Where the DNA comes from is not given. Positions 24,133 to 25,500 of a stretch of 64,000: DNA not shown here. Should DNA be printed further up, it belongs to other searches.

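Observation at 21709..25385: Phage-encoded CDP-alditol/teichoic-acid-like polymer pathway beside the tail fibre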

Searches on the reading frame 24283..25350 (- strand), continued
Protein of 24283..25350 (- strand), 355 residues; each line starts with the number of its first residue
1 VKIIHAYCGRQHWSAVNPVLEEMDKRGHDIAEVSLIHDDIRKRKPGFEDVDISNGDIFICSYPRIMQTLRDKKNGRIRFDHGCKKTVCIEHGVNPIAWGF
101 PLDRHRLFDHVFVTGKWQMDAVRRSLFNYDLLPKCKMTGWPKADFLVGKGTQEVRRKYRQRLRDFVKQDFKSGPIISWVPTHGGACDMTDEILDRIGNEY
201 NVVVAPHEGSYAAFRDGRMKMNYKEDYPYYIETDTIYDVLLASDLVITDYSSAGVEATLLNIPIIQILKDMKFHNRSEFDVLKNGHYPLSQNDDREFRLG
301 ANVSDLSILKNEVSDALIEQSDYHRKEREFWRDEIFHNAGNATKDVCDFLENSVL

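Call 39: search_solved_structures(query=A2, max_evalue=1, show_alignments=3)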
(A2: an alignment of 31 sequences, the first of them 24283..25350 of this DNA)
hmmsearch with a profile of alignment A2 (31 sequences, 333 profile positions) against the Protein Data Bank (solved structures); distinct sequences matched with E-value up to 1: 7.
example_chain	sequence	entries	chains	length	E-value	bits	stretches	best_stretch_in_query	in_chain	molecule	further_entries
8qoy_A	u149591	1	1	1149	4.9e-28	101.6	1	100-328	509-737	TagF-like capsule polymerase Cps3D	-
8va1_A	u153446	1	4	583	3.2e-23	85.7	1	99-324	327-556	Teichoic acid ribitol-phosphate polymerase TarL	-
3l7j_A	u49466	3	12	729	2.6e-22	82.7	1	91-332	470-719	Teichoic acid biosynthesis protein F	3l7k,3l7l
3l7i_A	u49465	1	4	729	3.2e-22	82.4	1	91-332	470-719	Teichoic acid biosynthesis protein F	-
3l7m_A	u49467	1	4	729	5.7e-20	75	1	91-332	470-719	Teichoic acid biosynthesis protein F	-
6vlb_A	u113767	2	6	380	0.002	20.6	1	1-260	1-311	UDP-N-acetylglucosamine 2-epimerase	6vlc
4nfy_A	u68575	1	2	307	0.44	13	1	1-77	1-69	D-3-phosphoglycerate dehydrogenase, putative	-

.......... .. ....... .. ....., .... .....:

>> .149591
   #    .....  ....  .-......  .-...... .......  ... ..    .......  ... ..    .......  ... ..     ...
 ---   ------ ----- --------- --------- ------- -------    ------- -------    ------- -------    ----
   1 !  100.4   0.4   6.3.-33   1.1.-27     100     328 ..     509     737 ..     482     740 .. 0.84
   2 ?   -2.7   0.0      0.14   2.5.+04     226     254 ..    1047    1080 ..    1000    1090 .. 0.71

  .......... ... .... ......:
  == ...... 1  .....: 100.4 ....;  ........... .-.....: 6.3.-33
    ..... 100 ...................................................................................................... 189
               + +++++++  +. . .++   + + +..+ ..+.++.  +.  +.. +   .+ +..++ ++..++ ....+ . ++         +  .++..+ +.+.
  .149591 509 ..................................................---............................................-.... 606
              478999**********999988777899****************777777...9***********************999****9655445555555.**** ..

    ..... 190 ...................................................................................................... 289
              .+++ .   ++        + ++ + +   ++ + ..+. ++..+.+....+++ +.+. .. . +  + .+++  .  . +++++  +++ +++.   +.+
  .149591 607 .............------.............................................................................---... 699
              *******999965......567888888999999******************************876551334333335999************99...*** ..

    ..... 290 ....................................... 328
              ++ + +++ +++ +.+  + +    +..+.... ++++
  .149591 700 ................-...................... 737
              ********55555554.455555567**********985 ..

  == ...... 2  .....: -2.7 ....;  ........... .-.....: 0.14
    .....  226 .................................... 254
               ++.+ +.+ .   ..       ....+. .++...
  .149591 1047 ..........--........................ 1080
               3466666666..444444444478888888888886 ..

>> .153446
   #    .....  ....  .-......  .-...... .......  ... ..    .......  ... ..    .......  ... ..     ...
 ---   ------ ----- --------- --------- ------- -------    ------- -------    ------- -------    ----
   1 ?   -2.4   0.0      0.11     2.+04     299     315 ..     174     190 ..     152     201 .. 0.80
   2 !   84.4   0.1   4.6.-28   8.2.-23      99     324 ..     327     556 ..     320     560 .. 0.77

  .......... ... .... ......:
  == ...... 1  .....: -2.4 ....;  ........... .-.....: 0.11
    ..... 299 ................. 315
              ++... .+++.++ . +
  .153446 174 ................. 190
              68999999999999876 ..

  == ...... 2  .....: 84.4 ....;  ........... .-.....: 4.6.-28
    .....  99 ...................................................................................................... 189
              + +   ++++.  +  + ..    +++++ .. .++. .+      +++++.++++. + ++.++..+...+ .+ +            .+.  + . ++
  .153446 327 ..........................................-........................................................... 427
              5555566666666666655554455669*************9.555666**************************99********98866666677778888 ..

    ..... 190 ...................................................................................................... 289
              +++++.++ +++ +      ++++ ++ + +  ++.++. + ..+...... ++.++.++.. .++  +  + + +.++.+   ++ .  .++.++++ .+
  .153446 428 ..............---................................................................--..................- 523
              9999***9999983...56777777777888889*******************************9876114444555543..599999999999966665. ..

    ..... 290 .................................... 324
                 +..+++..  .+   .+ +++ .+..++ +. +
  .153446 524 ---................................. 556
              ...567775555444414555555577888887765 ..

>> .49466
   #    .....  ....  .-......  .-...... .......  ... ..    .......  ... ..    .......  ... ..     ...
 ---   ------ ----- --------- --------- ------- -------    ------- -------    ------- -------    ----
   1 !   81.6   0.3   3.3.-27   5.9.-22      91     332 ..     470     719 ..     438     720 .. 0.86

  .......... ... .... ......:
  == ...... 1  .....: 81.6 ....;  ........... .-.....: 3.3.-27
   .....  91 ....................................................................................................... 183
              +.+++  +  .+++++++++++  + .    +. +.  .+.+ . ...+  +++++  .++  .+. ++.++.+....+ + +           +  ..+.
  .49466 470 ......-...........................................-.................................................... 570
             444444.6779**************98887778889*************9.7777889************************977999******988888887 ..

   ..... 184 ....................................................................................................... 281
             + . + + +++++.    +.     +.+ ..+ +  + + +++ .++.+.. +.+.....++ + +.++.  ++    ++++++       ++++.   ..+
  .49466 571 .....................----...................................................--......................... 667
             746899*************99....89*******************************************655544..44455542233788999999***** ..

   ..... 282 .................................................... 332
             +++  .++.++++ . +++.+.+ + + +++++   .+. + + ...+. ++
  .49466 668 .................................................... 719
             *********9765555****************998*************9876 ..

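Call 40: search_solved_structures(query=L005:5404-6765:+, max_evalue=0.001)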
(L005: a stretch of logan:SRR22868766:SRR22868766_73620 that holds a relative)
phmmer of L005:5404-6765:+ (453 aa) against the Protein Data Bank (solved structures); distinct sequences matched with E-value up to 0.001: 185 (the best 60 are shown).
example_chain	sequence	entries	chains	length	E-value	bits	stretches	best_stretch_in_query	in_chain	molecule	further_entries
4jis_A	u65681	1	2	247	3.9e-26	95.3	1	3-230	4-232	ribitol-5-phosphate cytidylyltransferase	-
3f1c_A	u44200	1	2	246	1.1e-23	87.2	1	3-235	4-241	Putative 2-C-methyl-D-erythritol 4-phosphate cytidylyltransferase 2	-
2vsh_A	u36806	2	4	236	1.9e-22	83.2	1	4-228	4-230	2-C-METHYL-D-ERYTHRITOL 4-PHOSPHATE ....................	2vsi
7kmw_A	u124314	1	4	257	3e-20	75.9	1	3-231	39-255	2-C-methyl-D-erythritol 4-phosphate cytidylyltransferase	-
2xwn_A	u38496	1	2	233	1.7e-19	73.4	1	4-235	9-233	2-C-METHYL-D-ERYTHRITOL 4-PHOSPHATE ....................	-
3okr_A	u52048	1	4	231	4.7e-19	72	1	4-231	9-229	2-C-methyl-D-erythritol 4-phosphate cytidylyltransferase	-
3q7u_A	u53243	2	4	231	4.7e-19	72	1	4-231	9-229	2-C-methyl-D-erythritol 4-phosphate cytidyltransferase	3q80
2ycm_A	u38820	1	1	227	5e-19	71.9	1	3-232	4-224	2-C-METHYL-D-ERYTHRITOL 4-PHOSPHATE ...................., CHLOROPLASTIC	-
5mrn_A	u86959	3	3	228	5.1e-19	71.9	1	3-232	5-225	2-C-methyl-D-erythritol 4-phosphate cytidylyltransferase, chloroplastic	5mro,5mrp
2yc3_A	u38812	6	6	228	5.1e-19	71.9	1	3-232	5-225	2-C-METHYL-D-ERYTHRITOL 4-PHOSPHATE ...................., CHLOROPLASTIC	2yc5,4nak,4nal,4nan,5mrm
1w77_A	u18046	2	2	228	1e-18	70.9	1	3-232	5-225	2C-METHYL-D-ERYTHRITOL 4-PHOSPHATE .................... | 2-C-methyl-D-erythritol 4-phosphate cytidylyltransferase, chloroplastic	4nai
4kt7_A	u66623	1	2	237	1.6e-18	70.3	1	3-228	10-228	2-C-methyl-D-erythritol 4-phosphate cytidylyltransferase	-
5mrq_A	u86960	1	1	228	6.4e-18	68.2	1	3-232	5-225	2-C-methyl-D-erythritol 4-phosphate cytidylyltransferase, chloroplastic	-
6xhp_A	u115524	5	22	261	1e-17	67.6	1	5-230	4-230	Ribitol-5-phosphate cytidylyltransferase 1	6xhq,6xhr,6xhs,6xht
9gby_A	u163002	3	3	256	8.2e-17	64.6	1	5-229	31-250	2-C-methyl-D-erythritol 4-phosphate cytidylyltransferase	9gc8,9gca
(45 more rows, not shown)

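Call 46: predict_structure(alignment_id=A2)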
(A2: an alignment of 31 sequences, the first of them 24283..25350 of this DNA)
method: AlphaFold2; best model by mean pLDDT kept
length: 355 residues; sequences in the alignment: 31
mean_pLDDT: 92.5   pTM: 0.91
mean pLDDT of the five models: 92.5, 92.1, 91.9, 91.9, 91.7
residues with pLDDT >= 90: 284; 70-90: 52; 50-70: 19; < 50: 0
segments of 3 or more residues with pLDDT < 50: none
pLDDT, mean of each block of 10 residues (from residue 1): 93 93 98 87 90 91 75 59 88 82 91 96 94 97 97 96 96 97 92 97 95 92 97 93 98 97 97 80 94 94 98 98 98 97 98 92
secondary structure, 60 per line:
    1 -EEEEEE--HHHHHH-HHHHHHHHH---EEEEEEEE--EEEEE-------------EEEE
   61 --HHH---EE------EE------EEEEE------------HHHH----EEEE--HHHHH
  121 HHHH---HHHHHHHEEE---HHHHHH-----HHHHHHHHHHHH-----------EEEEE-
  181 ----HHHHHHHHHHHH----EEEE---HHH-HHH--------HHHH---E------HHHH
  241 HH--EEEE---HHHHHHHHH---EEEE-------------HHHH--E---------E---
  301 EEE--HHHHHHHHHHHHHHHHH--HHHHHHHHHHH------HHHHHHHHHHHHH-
elements in order: E2-7 H10-15 H17-25 E29-36 E39-43 E57-60 E85-89 H102-105 E110-113 H116-124 H128-134 E135-137 H141-146 H152-163 E175-179 H185-196 E201-204 H223-226 H237-242 E245-248 H252-260 E264-267 H281-284 E301-303 H306-322 H325-335 H342-354

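Call 74: find_encoding_contigs(protein=P0012, flank=10000, max_places=2)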
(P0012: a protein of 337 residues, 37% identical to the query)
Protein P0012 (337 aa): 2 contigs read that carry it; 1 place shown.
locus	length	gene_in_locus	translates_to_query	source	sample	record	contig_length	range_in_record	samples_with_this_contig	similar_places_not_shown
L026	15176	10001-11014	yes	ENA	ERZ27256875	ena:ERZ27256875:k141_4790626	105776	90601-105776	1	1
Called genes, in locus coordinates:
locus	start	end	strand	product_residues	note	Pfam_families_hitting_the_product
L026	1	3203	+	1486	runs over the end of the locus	PF10145:PhageMin_Tail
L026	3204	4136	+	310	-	PF22768:SPP1_Dit (weak)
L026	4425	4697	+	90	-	-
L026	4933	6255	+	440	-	-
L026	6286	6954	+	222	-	PF13640:2OG-FeII_Oxy_3, PF13661:2OG-FeII_Oxy_4 (weak)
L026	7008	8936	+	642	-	-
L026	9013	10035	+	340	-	PF04464:Glyphos_transf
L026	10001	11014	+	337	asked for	PF04464:Glyphos_transf (faint)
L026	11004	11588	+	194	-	PF01128:IspD, PF12804:NTP_transf_3 (weak)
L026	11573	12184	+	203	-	PF04321:RmlD_sub_bind (faint), PF13561:adh_short_C2, PF00106:adh_short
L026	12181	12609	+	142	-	PF01894:YjbQ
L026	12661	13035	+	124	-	-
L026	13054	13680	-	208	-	-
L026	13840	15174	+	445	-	?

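Call 75: find_encoding_contigs(protein=P0013, flank=10000, max_places=2)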
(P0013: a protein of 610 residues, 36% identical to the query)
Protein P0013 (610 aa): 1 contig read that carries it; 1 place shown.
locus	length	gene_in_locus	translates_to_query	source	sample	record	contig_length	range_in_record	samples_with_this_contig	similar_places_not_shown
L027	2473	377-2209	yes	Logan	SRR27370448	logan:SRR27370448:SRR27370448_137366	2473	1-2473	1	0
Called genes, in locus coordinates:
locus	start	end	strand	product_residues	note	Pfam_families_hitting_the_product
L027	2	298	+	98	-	?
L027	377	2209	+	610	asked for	PF04464:Glyphos_transf, PF13489:Methyltransf_23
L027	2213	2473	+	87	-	?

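Call 80: find_related_loci(query=A1, collection=viral_contigs, flank=10000)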
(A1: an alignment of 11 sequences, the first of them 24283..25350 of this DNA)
Query A1 (355 aa) in viral_contigs; peptide patterns used: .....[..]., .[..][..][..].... (x = any residue, [..] = any of these).
30 stretches matched a pattern, but none encodes a relative of the query by tblastn (E <= 1e-3).

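Call 81: find_related_loci(query=A1, collection=metagenome_contigs, flank=10000)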
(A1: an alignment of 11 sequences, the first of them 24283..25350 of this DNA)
Query A1 (355 aa) in metagenome_contigs; peptide patterns used: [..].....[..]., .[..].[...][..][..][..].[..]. (x = any residue, [..] = any of these).
239 stretches matched a pattern; 68 encode a relative of the query (tblastn E <= 1e-3); 68 distinct loci.
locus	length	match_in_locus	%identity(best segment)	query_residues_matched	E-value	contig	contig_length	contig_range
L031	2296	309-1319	51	1-351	5e-119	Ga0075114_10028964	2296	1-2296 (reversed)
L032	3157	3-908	52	44-351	1e-99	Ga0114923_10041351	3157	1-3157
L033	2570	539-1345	24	81-352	6e-9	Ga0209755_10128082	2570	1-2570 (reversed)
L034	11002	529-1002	27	109-265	4e-8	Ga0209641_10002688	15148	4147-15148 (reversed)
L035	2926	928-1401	27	109-265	3e-8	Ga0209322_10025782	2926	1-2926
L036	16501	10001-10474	27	109-265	4e-8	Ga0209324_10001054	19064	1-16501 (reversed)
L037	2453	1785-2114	33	167-272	1e-7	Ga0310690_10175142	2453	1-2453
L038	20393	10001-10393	29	139-272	3e-7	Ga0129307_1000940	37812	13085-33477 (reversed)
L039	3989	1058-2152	21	17-355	6e-7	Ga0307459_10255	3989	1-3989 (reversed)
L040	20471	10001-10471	29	139-295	9e-7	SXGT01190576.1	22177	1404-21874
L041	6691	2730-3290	26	158-342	1e-6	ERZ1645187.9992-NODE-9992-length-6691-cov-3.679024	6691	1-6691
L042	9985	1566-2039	25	109-265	3e-6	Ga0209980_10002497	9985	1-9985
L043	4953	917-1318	24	134-272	3e-6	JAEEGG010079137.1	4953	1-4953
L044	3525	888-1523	30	137-355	4e-6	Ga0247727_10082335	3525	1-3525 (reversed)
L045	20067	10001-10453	25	167-311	5e-6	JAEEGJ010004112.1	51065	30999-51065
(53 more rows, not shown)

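Call 82: find_homologous_proteins(query=L005:5404-6765:+, max_evalue=1e-10)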
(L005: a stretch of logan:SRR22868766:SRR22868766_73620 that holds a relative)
Query L005:5404-6765:+ (453 aa): 916 proteins with E <= 1e-10 among 8000 candidates; the best 120 are listed.
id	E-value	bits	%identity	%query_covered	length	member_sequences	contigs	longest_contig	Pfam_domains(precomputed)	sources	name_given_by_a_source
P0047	0.0e+0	1028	100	100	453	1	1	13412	PF01128.26,PF13561.13,PF00106.32,PF12804.14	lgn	-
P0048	7.6e-174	597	61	100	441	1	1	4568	PF01128.26,PF13561.13,PF00106.32,PF12804.14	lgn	-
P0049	1.2e-163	563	60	100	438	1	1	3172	PF01128.26,PF13561.13,PF00106.32,PF12804.14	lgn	-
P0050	4.6e-147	509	55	100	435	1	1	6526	PF01128.26,PF13561.13,PF00106.32,PF12804.14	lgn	-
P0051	5.4e-95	337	42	100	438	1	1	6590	PF01128.26,PF13561.13,PF00106.32,PF12804.14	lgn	-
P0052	3.7e-92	328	41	99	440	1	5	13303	PF01128.26,PF13561.13,PF00106.32,PF12804.14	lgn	-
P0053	3.4e-84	302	43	100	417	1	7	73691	PF01128.26,PF13561.13,PF00106.32,PF12804.14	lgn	-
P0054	1.1e-83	300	41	100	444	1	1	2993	PF01128.26,PF13561.13,PF00106.32,PF12804.14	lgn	-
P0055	1.6e-70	256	40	98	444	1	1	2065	PF01128.26,PF13561.13,PF00106.32,PF12804.14,PF02348.26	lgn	-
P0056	3.5e-70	255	39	98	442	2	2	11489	PF08659.17,PF01128.26,PF13561.13,PF00106.32,PF12804.14,PF02348.26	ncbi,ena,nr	ncbi:MAG: 2-C-methyl-D-erythritol 4-phosphate cytidylyltransferase [Proteobacteria bacterium]|nr:2-C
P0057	4.4e-69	252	38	98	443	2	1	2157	PF08659.17,PF01128.26,PF13561.13,PF00106.32,PF12804.14,PF02348.26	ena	-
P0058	4.4e-69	252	37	98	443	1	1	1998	PF08659.17,PF01128.26,PF13561.13,PF00106.32,PF12804.14,PF02348.26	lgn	-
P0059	1.4e-67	247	38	98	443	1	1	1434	PF08659.17,PF01128.26,PF13561.13,PF00106.32,PF12804.14,PF01370.28,PF02348.26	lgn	-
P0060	1.9e-67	246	39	98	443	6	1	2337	PF08659.17,PF01128.26,PF13561.13,PF00106.32,PF12804.14,PF02348.26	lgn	-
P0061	5.1e-67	245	38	96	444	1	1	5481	PF08659.17,PF01128.26,PF13561.13,PF00106.32,PF12804.14,PF02348.26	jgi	jgi:2-C-methyl-D-erythritol 4-phosphate cytidylyltransferase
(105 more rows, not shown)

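Call 83: find_encoding_contigs(protein=P0052, flank=10000, max_places=2)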
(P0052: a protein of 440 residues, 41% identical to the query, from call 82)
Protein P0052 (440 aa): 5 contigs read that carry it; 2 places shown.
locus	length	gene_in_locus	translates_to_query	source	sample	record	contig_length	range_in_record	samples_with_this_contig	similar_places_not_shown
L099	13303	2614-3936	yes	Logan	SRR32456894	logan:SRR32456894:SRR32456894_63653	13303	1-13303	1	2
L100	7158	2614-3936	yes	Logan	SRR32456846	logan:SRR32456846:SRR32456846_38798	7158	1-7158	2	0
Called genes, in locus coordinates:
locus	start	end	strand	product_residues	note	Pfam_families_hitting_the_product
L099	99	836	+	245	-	-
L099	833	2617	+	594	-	PF13489:Methyltransf_23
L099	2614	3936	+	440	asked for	PF01128:IspD, PF12804:NTP_transf_3 (weak), PF13561:adh_short_C2, PF00106:adh_short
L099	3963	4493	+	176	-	PF13649:Methyltransf_25, PF08241:Methyltransf_11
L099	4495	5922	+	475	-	PF13692:Glyco_trans_1_4, PF00534:Glycos_transf_1, PF20706:GT4-conflict (weak)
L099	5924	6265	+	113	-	-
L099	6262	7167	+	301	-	PF01510:Amidase_2, PF00395:SLH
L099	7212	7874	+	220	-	-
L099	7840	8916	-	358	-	PF00145:DNA_methylase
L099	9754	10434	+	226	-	PF09681:Phage_rep_org_N (weak)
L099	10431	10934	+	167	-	-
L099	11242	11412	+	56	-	-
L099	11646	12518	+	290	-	PF04098:Rad52_Rad22 (faint)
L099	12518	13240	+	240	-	PF12705:PDDEXK_1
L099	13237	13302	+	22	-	?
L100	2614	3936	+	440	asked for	PF01128:IspD, PF12804:NTP_transf_3 (weak), PF13561:adh_short_C2, PF00106:adh_short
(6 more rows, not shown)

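Call 84: find_encoding_contigs(protein=P0050, flank=10000, max_places=1)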
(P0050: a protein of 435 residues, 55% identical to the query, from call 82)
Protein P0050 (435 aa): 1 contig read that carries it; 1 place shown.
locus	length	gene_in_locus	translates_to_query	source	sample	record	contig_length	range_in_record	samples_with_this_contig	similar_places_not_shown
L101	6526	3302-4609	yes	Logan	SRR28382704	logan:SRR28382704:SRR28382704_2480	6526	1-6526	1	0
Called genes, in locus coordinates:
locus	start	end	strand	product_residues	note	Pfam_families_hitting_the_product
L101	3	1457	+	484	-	?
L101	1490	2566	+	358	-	PF04464:Glyphos_transf (faint)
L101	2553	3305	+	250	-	PF13489:Methyltransf_23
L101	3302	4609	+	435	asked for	PF01128:IspD, PF12804:NTP_transf_3, PF00106:adh_short, PF13561:adh_short_C2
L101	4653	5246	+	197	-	-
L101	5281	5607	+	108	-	-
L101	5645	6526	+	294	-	?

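Call 112: fold_search(model_id=the predicted structure, library=pdb)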
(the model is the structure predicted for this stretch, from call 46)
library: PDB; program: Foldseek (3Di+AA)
matches with E <= 10: 500; with E <= 0.001: 432
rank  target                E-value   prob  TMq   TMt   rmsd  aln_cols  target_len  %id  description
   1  3l7j_B                1.3e-13  1.00  0.64  0.56   6.5       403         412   14  Structure of the Wall Teichoic Acid Polymerase TagF, H444N variant (released 2010-04-28)
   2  3l7m_B                1.8e-13  1.00  0.66  0.58   6.3       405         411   14  Structure of the Wall Teichoic Acid Polymerase TagF, H548A (released 2010-04-28)
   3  3l7m_D                1.8e-13  1.00  0.65  0.57   6.6       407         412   15  Structure of the Wall Teichoic Acid Polymerase TagF, H548A (released 2010-04-28)
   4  3l7j_A                3.3e-13  1.00  0.64  0.56   6.6       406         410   16  Structure of the Wall Teichoic Acid Polymerase TagF, H444N variant (released 2010-04-28)
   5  3l7k_B                5.0e-13  1.00  0.65  0.57   6.6       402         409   14  Structure of the Wall Teichoic Acid Polymerase TagF, H444N + CDPG (15 minute soak) (released 2010-04-28)
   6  3l7k_D                7.2e-13  1.00  0.65  0.60   6.2       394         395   14  Structure of the Wall Teichoic Acid Polymerase TagF, H444N + CDPG (15 minute soak) (released 2010-04-28)
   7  3l7m_A                8.7e-13  1.00  0.65  0.58   6.4       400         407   14  Structure of the Wall Teichoic Acid Polymerase TagF, H548A (released 2010-04-28)
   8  3l7j_D                9.2e-13  1.00  0.65  0.57   6.6       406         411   14  Structure of the Wall Teichoic Acid Polymerase TagF, H444N variant (released 2010-04-28)
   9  3l7i_D                9.8e-13  1.00  0.65  0.57   6.3       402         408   15  Structure of the Wall Teichoic Acid Polymerase TagF (released 2010-04-28)
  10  3l7j_C                1.8e-12  1.00  0.64  0.56   6.3       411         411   14  Structure of the Wall Teichoic Acid Polymerase TagF, H444N variant (released 2010-04-28)
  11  8va1_D                2.3e-12  1.00  0.60  0.41   6.0       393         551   16  S. aureus TarL H300N in complex with CDP-ribitol (single tetramer) (released 2024-04-03)
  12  3l7l_D                3.3e-12  1.00  0.65  0.59   6.2       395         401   15  Structure of the Wall Teichoic Acid Polymerase TagF, H444N + CDPG (30 minute soak) (released 2010-04-28)
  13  3l7i_A                5.4e-12  1.00  0.62  0.55   6.7       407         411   15  Structure of the Wall Teichoic Acid Polymerase TagF (released 2010-04-28)
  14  8va1_B                9.9e-12  1.00  0.57  0.39   6.2       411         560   17  S. aureus TarL H300N in complex with CDP-ribitol (single tetramer) (released 2024-04-03)
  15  8va1_A                1.1e-11  1.00  0.60  0.40   6.3       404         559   17  S. aureus TarL H300N in complex with CDP-ribitol (single tetramer) (released 2024-04-03)
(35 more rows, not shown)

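Call 114: fold_search(model_id=the predicted structure, library=viral)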
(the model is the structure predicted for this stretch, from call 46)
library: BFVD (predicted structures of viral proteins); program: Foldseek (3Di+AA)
matches with E <= 10: 500; with E <= 0.001: 123
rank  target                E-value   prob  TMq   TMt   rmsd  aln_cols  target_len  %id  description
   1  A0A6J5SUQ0            4.7e-08  1.00  0.44  0.21  10.2       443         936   12  Methyltransferase FkbM [uncultured Caudovirales phage]
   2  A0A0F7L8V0            5.3e-08  1.00  0.39  0.37  10.0       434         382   15  Glycosyl transferase [uncultured marine virus]
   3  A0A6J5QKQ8            6.4e-08  1.00  0.42  0.48   8.5       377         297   10  Glycosyl transferases group 1 [uncultured Caudovirales phage]
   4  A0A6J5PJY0            1.3e-07  1.00  0.50  0.35   7.9       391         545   15  Acylneuraminate cytidylyltransferase [uncultured Caudovirales phage]
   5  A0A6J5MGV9            2.3e-07  1.00  0.43  0.45   9.2       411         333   10  RfaG Glycosyltransferase [uncultured Caudovirales phage]
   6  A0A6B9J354            5.4e-07  1.00  0.43  0.42   9.4       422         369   13  Glycosyltransferase [Rhizobium phage RL2RES]
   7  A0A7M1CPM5            8.8e-07  1.00  0.50  0.40   8.5       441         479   11  (no name in the UniProt tables at hand)
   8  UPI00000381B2         1.5e-06  1.00  0.44  0.38  12.1       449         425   12  (no name look-up for this kind of identifier)
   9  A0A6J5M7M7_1          1.7e-06  1.00  0.48  0.26   9.0       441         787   12  Methyltransferase FkbM [uncultured Caudovirales phage]
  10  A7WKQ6                1.8e-06  1.00  0.43  0.46   9.8       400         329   11  Putative glycosyltransferase [Betalipothrixvirus pezzuloense]
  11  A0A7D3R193            1.9e-06  1.00  0.48  0.24   8.1       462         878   12  Glycosyl transferase family 1 [Fadolivirus FV1/VV64]
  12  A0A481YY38            2.8e-06  1.00  0.54  0.30   7.3       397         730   12  Glycosyl transferase [Marseillevirus LCMAC202]
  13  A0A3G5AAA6            3.2e-06  1.00  0.48  0.51   7.8       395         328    9  Glycosyl transferase group 1 family protein [Hyperionvirus sp.]
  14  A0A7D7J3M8            3.4e-06  1.00  0.39  0.37  10.0       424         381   11  (no name in the UniProt tables at hand)
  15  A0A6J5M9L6            3.8e-06  1.00  0.44  0.43   9.2       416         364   11  Uncharacterized protein [uncultured Caudovirales phage]
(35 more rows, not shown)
